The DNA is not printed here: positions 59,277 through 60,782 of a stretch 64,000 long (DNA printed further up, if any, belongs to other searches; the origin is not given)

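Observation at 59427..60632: YhcG/DUF1016-type PD-(D/E)XK nuclease gene inside a type II-C cas operon, between cas9 and cas1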

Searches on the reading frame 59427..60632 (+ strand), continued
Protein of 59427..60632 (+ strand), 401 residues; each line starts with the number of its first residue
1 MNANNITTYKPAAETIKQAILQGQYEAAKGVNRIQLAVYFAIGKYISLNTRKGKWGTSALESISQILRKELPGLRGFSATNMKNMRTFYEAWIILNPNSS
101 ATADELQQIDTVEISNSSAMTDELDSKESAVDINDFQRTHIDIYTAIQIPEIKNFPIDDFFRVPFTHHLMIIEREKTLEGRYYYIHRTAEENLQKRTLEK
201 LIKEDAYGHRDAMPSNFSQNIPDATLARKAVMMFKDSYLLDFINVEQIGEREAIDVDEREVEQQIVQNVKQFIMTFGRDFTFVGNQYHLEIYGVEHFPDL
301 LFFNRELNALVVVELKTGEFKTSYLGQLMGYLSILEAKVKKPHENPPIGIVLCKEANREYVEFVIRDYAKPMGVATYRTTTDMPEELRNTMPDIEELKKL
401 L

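Call 77: fold_search(model_id=the predicted structure, library=pdb)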
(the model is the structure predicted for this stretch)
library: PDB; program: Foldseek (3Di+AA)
matches with E <= 10: 220; with E <= 0.001: 0
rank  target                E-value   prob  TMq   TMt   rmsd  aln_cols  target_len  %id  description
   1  2wcw_A                6.0e-02  0.69  0.14  0.33  10.2       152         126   12  1.6A resolution structure of Archaeoglobus fulgidus Hjc, a Holliday junction resolvase from an archaeal hyperthermophi (released 2009-03-24)
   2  2wiw_B                7.6e-02  0.66  0.14  0.33   8.0       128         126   12  Crystal structures of Holliday junction resolvases from Archaeoglobus fulgidus bound to DNA substrate (released 2009-05-26)
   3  2wcw_C                7.6e-02  0.51  0.13  0.32  11.0       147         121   11  1.6A resolution structure of Archaeoglobus fulgidus Hjc, a Holliday junction resolvase from an archaeal hyperthermophi (released 2009-03-24)
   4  2vld_B                9.0e-02  0.96  0.16  0.26   6.7       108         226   16  crystal structure of a repair endonuclease from Pyrococcus abyssi (released 2009-05-19)
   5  2wcz_A                9.5e-02  0.66  0.11  0.30  10.3       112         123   11  1.6A resolution structure of Archaeoglobus fulgidus Hjc, a Holliday junction resolvase from an archaeal hyperthermophi (released 2009-03-24)
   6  2wiz_A                1.4e-01  0.54  0.12  0.31   9.7       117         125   12  Crystal structures of Holliday junction resolvases from Archaeoglobus fulgidus bound to DNA substrate (released 2009-05-26)
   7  7ori_A                2.4e-01  0.82  0.13  0.03   4.1        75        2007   13  La Crosse virus polymerase at replication late-elongation stage (released 2022-02-16)
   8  1rzn_A                2.7e-01  0.57  0.11  0.25   4.2        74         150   11  Crystal Structure of Penicillin-binding protein-related factor A from Bacillus Subtilis. (released 2004-11-30)
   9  1ob8_A                2.7e-01  0.25  0.12  0.28   8.8       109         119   19  Holliday Junction Resolving Enzyme (released 2004-10-15)
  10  7orm_A                2.9e-01  0.69  0.13  0.03   3.9        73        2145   12  La Crosse virus polymerase at transcription early-elongation stage (released 2022-02-16)
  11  7oro_A                3.2e-01  0.72  0.13  0.03   3.8        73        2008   14  La Crosse virus polymerase at replication early-elongation stage (released 2022-02-16)
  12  6qw0_A                3.8e-01  0.21  0.10  0.18   7.9        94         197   16  Structure and function of toscana virus cap snatching endonucleases (released 2019-09-25)
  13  7ex0_B                5.1e-01  0.60  0.15  0.31   6.9        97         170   12  Crystal structure of Ebinur Lake virus cap snatching endonuclease (K108A mutant) (released 2022-01-26)
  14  7ex6_D                5.1e-01  0.28  0.13  0.25   6.1        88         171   14  Crystal structure of Ebinur Lake virus cap snatching endonuclease in complex with inhibitor 11 (released 2022-02-16)
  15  7ewx_A                5.4e-01  0.20  0.13  0.26   8.9       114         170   13  Crystal structure of Ebinur Lake virus cap snatching endonuclease (P78A mutant) (released 2022-01-26)
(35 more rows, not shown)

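Call 91: predict_structure(alignment_id=A3)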
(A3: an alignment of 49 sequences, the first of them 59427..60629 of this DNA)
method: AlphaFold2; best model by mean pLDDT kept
length: 401 residues; sequences in the alignment: 49
mean_pLDDT: 62.6   pTM: 0.47
mean pLDDT of the five models: 62.6, 59.1, 56.4, 54.9, 53.8
residues with pLDDT >= 90: 42; 70-90: 131; 50-70: 96; < 50: 132
segments of 3 or more residues with pLDDT < 50: 102-138, 211-232, 234-238, 243-256, 286-295, 358-362, 366-401
pLDDT, mean of each block of 10 residues (from residue 1): 68 90 74 79 90 81 90 82 92 74 36 26 25 39 69 65 88 88 76 82 77 33 41 47 45 50 65 61 52 53 69 72 71 73 69 58 46 41 39 33 28
secondary structure, 60 per line:
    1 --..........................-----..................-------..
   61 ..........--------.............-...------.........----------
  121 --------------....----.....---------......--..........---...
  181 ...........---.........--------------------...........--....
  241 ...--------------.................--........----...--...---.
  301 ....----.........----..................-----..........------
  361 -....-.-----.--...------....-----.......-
elements in order: H3-28 H34-51 H59-70 H79-91 H102-110 H135-138 H143-147 H157-162 H165-174 H178-191 H195-203 H224-234 H237-243 H258-274 E280-284 E289-291 E294-296 E300-304 E309-317 H322-339 E345-354 E362-365 E376-378 H385-388 H394-400

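Call 92: search_protein_representatives(protein=window:59427-60629:+)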
Query: 401 residues. Proteins with E-value up to 0.001 (for the whole library): 11018; up to 1e-10: 4158; up to 1e-30: 511. The best 150 are listed.
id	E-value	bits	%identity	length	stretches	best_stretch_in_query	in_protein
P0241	5.1e-122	423.9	52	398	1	6-401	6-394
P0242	1.1e-106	373.5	47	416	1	5-401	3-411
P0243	1.1e-106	373.4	51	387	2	116-397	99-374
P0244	4.1e-106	371.6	64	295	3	146-277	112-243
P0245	1.1e-100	353.8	46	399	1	3-396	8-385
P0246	3.8e-99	348.7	50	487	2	150-396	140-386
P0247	7.2e-96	337.9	44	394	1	8-401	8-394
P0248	6.3e-94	331.5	46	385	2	156-401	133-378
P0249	4.5e-91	322.1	65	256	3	288-400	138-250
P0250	2.3e-90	319.7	61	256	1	14-266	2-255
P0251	4.7e-89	315.4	62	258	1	7-257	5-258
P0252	3.8e-87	309.2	65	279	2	243-374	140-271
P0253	1.3e-85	304.1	64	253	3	143-262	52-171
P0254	1.8e-84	300.4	60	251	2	238-372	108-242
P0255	4.5e-83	295.8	54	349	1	155-401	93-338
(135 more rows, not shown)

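Call 95: fold_search(model_id=the predicted structure, library=pdb)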
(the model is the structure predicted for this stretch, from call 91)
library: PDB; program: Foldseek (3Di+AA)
matches with E <= 10: 488; with E <= 0.001: 0
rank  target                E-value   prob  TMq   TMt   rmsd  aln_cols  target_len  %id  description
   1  5ize_A                3.1e-02  0.66  0.16  0.31  19.5       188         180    8  Hantaan virus L protein cap-snatching endonuclease (released 2016-06-29)
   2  7ewx_A                3.3e-02  0.95  0.17  0.36   9.5       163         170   11  Crystal structure of Ebinur Lake virus cap snatching endonuclease (P78A mutant) (released 2022-01-26)
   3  7ex0_B                3.8e-02  0.95  0.17  0.37   9.4       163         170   12  Crystal structure of Ebinur Lake virus cap snatching endonuclease (K108A mutant) (released 2022-01-26)
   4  7ex0_A                3.8e-02  0.93  0.17  0.33   9.8       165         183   13  Crystal structure of Ebinur Lake virus cap snatching endonuclease (K108A mutant) (released 2022-01-26)
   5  5gke_A                4.0e-02  1.00  0.19  0.30   5.7       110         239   18  Structure of EndoMS-dsDNA1 complex (released 2016-11-02)
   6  7oro_A                4.4e-02  0.89  0.16  0.04  18.9       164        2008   11  La Crosse virus polymerase at replication early-elongation stage (released 2022-02-16)
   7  2vld_B                5.4e-02  1.00  0.18  0.30   6.0       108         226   17  crystal structure of a repair endonuclease from Pyrococcus abyssi (released 2009-05-19)
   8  7ewy_D                6.0e-02  0.90  0.17  0.36   9.4       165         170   11  Crystal structure of Ebinur Lake virus cap snatching endonuclease (D79A mutant) (released 2022-01-26)
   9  7ewu_A                6.0e-02  0.82  0.17  0.34  14.6       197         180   13  Crystal structure of Ebinur Lake virus cap snatching endonuclease (WT) (released 2022-01-26)
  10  5gkj_B                7.0e-02  0.99  0.18  0.29   5.6       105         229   20  Structure of EndoMS in apo form (released 2016-11-02)
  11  1ob9                  7.8e-02  0.89  0.18  0.44   7.6       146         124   13  Holliday Junction Resolving Enzyme (released 2004-10-15)
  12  7ori_A                7.8e-02  0.82  0.16  0.04  19.2       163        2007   12  La Crosse virus polymerase at replication late-elongation stage (released 2022-02-16)
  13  7ewz_B                7.8e-02  0.69  0.15  0.30  10.7       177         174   11  Crystal structure of Ebinur Lake virus cap snatching endonuclease (D92A mutant) (released 2022-01-26)
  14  5mv0_A                7.8e-02  0.60  0.15  0.25  11.7       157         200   15  Structure of an N-terminal domain of a reptarenavirus L protein (released 2017-05-17)
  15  9iab_A                7.8e-02  0.41  0.17  0.23  16.4       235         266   10  Structure of the Argonaute-associated Cas4 family protein 1 (ACE1) from Chroococcidiopsis thermalis (CtACE1) (released 2025-04-23)
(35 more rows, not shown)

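Call 98: find_encoding_contigs(protein=P0022, flank=6000, max_places=3)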
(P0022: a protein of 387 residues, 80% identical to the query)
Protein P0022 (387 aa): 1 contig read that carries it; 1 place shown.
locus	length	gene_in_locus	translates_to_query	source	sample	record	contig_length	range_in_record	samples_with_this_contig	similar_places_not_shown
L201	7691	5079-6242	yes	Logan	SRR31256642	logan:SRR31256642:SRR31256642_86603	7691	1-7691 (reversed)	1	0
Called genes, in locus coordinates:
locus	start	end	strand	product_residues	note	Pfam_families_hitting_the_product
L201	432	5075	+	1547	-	PF16593:Cas9-BH (weak), PF13395:HNH_4, PF18541:RuvC_III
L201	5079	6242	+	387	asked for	PF17761:DUF1016_N, PF06250:YhcG_C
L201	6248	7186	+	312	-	PF01867:Cas_Cas1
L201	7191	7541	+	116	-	PF20803:PaaX_M (weak), PF09827:CRISPR_Cas2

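Call 99: find_encoding_contigs(protein=P0012, flank=6000, max_places=3)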
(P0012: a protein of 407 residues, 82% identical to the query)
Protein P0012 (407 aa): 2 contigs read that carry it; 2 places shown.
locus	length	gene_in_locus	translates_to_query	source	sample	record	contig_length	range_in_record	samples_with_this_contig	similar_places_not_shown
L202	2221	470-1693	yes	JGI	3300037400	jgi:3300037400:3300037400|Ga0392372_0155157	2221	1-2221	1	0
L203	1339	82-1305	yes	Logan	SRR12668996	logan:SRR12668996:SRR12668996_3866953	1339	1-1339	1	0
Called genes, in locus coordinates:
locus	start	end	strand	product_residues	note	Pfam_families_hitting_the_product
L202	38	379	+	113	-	-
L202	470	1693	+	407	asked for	PF17761:DUF1016_N, PF06250:YhcG_C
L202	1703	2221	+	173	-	?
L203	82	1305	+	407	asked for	PF17761:DUF1016_N, PF06250:YhcG_C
